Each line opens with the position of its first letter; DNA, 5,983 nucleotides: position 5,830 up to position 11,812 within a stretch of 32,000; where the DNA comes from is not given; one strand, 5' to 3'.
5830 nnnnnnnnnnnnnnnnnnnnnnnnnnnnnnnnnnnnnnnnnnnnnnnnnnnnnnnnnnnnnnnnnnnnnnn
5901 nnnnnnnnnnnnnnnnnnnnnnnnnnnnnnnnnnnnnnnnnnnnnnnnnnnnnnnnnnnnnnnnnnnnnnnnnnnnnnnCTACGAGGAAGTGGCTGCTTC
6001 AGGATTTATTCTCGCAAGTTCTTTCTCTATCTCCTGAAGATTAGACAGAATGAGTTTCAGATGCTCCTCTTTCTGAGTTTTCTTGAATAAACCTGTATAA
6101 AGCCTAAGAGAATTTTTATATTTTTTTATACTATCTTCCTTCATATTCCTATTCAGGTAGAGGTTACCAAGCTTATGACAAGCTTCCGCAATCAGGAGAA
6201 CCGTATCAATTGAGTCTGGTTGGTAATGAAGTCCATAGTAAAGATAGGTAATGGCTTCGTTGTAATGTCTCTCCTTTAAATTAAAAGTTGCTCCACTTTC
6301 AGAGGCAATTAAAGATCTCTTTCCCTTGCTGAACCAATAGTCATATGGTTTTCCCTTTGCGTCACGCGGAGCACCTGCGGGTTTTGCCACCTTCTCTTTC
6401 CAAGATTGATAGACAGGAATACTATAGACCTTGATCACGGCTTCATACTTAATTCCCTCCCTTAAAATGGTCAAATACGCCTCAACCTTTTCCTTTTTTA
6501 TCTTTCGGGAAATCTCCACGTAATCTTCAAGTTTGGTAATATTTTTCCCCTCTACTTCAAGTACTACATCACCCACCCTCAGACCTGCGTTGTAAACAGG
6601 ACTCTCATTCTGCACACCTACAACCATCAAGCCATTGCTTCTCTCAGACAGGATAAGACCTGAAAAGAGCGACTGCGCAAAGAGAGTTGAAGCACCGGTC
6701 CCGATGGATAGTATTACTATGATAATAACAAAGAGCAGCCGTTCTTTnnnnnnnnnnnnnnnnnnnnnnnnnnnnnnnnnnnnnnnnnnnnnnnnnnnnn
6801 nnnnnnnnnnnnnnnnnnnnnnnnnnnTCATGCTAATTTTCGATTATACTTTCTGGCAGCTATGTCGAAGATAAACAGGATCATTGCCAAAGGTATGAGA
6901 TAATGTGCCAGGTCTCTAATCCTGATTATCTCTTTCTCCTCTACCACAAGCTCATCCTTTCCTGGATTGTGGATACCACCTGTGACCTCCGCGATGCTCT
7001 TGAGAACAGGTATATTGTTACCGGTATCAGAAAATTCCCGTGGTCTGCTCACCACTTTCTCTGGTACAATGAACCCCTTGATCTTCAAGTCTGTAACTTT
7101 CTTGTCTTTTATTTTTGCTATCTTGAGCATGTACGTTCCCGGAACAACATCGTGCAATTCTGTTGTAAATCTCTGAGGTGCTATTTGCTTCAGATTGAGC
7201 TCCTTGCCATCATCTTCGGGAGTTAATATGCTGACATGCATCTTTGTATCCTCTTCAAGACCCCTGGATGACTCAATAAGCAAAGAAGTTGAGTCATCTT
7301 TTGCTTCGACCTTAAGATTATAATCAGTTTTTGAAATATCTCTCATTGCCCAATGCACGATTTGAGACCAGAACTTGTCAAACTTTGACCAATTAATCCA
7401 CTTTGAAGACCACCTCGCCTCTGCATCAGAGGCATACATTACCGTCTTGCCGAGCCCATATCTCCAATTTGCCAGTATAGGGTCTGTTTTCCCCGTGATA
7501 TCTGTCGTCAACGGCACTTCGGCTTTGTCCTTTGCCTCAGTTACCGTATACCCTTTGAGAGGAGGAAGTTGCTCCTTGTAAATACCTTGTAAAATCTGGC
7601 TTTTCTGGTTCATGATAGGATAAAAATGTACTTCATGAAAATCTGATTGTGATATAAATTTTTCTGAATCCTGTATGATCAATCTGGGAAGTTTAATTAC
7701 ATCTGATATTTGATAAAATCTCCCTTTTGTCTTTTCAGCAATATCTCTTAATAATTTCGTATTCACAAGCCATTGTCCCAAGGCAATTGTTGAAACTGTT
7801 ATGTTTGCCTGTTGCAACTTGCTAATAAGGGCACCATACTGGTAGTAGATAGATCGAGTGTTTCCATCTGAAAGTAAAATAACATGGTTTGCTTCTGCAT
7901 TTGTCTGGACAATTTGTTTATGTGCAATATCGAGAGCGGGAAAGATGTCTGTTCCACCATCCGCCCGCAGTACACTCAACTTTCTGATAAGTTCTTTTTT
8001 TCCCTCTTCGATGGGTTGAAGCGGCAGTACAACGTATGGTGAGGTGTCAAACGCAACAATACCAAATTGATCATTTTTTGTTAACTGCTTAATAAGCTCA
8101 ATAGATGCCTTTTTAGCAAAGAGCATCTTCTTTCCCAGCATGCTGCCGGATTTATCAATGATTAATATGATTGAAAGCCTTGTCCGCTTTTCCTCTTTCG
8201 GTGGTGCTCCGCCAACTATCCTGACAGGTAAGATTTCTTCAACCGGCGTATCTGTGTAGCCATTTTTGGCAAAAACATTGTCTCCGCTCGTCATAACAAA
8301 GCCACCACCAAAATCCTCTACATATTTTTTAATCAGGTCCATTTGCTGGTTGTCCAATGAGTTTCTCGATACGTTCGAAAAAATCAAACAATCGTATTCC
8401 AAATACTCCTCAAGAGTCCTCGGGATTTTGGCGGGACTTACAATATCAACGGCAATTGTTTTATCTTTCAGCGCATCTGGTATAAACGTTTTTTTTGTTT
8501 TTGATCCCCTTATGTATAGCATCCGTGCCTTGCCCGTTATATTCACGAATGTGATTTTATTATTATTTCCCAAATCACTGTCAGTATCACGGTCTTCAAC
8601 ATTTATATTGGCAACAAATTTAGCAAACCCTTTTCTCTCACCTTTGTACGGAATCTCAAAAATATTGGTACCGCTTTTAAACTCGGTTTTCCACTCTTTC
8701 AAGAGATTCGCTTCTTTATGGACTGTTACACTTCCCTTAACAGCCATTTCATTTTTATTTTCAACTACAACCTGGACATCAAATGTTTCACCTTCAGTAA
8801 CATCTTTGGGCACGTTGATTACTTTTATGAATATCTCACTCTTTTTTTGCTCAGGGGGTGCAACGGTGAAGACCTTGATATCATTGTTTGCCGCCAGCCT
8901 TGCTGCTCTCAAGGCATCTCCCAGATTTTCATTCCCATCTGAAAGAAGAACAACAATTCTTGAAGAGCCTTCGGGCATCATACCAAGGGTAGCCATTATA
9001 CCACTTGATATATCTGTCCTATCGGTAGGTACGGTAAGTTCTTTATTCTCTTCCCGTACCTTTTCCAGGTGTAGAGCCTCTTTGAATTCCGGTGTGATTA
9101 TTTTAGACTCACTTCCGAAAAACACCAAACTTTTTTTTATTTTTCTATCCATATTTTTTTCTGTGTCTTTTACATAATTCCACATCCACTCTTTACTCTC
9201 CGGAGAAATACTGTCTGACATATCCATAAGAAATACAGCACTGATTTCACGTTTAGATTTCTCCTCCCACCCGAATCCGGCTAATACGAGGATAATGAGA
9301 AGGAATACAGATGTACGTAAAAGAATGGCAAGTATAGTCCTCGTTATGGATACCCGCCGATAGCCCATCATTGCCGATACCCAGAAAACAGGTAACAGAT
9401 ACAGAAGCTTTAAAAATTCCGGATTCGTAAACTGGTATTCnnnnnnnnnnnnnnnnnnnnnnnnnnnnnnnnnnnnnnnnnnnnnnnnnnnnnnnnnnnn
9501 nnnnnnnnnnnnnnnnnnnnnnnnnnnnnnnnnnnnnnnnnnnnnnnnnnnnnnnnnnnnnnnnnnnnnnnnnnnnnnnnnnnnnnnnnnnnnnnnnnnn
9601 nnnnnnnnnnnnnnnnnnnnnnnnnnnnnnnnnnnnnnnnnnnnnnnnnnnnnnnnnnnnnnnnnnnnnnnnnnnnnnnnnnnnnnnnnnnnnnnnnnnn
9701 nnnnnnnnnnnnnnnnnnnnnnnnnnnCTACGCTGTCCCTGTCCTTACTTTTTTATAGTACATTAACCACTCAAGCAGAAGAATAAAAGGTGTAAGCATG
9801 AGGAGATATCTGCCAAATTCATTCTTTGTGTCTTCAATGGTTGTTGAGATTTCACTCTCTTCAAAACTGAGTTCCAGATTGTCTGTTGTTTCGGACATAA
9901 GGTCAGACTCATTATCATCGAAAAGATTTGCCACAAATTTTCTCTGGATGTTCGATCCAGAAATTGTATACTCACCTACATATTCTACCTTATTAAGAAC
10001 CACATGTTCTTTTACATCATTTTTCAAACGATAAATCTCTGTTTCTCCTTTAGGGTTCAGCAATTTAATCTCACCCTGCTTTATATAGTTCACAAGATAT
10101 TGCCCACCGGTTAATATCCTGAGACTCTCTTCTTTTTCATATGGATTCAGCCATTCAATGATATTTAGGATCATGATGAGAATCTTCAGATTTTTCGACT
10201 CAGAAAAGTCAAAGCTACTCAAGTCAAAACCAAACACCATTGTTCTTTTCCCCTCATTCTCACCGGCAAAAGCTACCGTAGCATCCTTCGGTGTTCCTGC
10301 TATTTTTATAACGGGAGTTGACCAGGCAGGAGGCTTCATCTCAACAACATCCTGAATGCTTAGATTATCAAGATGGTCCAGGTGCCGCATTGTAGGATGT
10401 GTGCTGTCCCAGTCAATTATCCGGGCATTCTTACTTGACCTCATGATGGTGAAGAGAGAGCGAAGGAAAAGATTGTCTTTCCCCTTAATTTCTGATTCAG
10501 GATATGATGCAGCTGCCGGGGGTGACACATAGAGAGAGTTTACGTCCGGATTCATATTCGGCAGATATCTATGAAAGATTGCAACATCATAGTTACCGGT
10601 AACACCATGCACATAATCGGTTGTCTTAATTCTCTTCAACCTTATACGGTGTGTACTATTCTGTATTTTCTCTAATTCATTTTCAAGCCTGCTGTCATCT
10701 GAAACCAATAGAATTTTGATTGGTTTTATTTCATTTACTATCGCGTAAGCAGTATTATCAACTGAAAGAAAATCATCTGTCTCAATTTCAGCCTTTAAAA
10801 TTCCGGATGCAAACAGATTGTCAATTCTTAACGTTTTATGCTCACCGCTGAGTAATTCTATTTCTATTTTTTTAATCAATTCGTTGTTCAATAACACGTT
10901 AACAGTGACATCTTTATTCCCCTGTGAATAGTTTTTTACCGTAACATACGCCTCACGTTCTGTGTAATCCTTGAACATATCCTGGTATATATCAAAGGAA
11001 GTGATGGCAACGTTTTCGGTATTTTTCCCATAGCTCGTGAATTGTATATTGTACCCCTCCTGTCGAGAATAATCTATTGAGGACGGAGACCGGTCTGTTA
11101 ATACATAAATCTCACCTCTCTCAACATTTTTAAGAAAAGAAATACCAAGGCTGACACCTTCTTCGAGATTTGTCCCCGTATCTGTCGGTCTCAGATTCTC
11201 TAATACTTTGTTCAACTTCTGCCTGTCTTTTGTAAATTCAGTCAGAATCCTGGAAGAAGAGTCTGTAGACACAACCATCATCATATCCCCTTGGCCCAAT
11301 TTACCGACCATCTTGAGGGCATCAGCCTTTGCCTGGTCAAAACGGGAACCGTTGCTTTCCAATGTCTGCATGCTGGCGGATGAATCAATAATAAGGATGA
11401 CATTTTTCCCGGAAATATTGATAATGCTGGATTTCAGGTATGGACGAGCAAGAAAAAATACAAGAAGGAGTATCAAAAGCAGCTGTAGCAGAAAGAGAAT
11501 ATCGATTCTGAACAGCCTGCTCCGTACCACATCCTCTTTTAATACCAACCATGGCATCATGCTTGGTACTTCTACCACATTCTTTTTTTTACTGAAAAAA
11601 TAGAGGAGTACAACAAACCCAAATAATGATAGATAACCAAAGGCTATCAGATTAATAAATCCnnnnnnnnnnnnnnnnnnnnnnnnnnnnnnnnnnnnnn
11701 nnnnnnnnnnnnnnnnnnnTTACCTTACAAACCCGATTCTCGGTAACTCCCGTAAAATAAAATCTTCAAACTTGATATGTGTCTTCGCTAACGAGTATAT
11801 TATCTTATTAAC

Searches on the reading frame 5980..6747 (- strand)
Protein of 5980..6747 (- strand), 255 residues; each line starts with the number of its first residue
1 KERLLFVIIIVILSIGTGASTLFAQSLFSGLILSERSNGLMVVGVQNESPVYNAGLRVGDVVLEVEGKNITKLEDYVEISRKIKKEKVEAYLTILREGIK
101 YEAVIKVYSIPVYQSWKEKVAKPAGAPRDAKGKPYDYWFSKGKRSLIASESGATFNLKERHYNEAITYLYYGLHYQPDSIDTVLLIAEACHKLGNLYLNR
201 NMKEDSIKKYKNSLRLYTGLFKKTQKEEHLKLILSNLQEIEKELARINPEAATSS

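Call 20: search_protein_families(library=pfam, proteins=[window:5980-6747:-])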
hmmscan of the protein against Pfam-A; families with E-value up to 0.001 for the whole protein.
window:5980-6747:- (255 aa): 4 families
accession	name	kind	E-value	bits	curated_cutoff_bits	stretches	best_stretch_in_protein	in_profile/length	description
PF13180.12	PDZ_2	-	1.2e-09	38.8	27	1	33-107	7-80/80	PDZ domain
PF17820.7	PDZ_6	-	3.8e-08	33.4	27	1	42-79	2-39/54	PDZ domain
PF00595.29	PDZ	-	9.7e-05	23.1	23.2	1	37-92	24-78/81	PDZ domain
PF07719.23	TPR_2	-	0.00027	21.2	27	0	187-217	1-31/34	Tetratricopeptide repeat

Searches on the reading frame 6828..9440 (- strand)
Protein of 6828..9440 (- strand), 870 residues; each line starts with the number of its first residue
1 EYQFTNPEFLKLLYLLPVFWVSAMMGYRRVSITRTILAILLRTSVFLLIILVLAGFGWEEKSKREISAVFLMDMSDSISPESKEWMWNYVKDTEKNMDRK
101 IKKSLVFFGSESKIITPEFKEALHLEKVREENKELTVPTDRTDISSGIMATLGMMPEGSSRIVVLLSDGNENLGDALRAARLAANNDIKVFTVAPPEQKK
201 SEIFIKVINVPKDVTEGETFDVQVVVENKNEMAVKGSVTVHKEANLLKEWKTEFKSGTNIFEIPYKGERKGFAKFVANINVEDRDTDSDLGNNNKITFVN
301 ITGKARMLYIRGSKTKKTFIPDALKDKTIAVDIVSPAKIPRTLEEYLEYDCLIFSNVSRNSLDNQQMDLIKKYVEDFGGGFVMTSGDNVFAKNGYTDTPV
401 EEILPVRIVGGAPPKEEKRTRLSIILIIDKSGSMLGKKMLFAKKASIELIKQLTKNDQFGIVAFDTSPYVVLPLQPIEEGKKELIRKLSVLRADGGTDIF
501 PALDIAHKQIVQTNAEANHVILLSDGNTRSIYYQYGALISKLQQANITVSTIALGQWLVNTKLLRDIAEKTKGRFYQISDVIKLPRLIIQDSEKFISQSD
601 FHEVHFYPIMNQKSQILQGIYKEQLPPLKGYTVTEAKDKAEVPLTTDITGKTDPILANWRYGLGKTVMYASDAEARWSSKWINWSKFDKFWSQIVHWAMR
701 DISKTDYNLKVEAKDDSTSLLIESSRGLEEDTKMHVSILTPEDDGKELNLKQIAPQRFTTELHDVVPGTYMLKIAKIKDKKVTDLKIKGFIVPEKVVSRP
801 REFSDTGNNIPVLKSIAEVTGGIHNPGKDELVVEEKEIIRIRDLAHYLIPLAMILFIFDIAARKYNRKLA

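Call 20: search_protein_families(library=pfam, proteins=[window:6828-9440:-])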
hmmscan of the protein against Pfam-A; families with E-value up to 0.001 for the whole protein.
window:6828-9440:- (870 aa): 6 families
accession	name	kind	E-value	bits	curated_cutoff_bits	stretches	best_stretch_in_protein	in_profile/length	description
PF00092.34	VWA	-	1.2e-29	104.2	23.8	2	424-585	2-169/174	von Willebrand factor type A domain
PF13519.12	VWA_2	-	4.8e-23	82.3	27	2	424-526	1-106/107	von Willebrand factor type A domain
PF13768.12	VWA_3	-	1.9e-19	70.7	27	1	424-575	3-153/155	von Willebrand factor type A domain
PF07090.17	GATase1_like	-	3.3e-18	66.6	27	2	609-698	158-245/247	Putative glutamine amidotransferase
PF05762.20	VWA_CoxE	-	2.4e-11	43.9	26.4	1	418-550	53-183/222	VWA domain containing CoxE-like protein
PF24157.1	DUF7408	-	0.00053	20.5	27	0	317-389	10-77/174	Domain of unknown function (DUF7408)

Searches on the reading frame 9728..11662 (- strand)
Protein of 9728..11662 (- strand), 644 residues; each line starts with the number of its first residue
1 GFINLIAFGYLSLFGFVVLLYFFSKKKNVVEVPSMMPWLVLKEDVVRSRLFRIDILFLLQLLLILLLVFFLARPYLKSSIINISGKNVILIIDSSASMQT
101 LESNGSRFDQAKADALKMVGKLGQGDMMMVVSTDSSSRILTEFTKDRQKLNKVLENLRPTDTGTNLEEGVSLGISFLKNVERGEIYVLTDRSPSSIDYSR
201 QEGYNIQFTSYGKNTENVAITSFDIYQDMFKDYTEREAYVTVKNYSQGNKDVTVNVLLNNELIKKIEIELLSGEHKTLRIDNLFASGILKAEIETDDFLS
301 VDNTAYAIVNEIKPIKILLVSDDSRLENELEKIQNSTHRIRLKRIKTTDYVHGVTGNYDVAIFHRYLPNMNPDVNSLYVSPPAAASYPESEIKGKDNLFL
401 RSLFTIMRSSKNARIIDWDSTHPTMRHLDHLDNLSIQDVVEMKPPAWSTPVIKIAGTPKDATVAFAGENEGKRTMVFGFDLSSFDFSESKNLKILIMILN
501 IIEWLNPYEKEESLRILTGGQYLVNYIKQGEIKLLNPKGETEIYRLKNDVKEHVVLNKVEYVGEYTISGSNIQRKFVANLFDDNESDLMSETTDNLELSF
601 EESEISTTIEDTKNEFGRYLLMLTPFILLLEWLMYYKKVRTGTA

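Call 20: search_protein_families(library=pfam, proteins=[window:9728-11662:-])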
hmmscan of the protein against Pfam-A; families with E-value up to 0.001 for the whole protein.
window:9728-11662:- (644 aa): 3 families
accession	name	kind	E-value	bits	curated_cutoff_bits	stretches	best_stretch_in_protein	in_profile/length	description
PF13519.12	VWA_2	-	2.1e-16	60.9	27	1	88-190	1-105/107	von Willebrand factor type A domain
PF07584.16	BatA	-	5e-08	33.7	25.9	1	2-74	4-77/77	Aerotolerance regulator N-terminal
PF00092.34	VWA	-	1.1e-05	26.1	23.8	1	87-193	1-115/174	von Willebrand factor type A domain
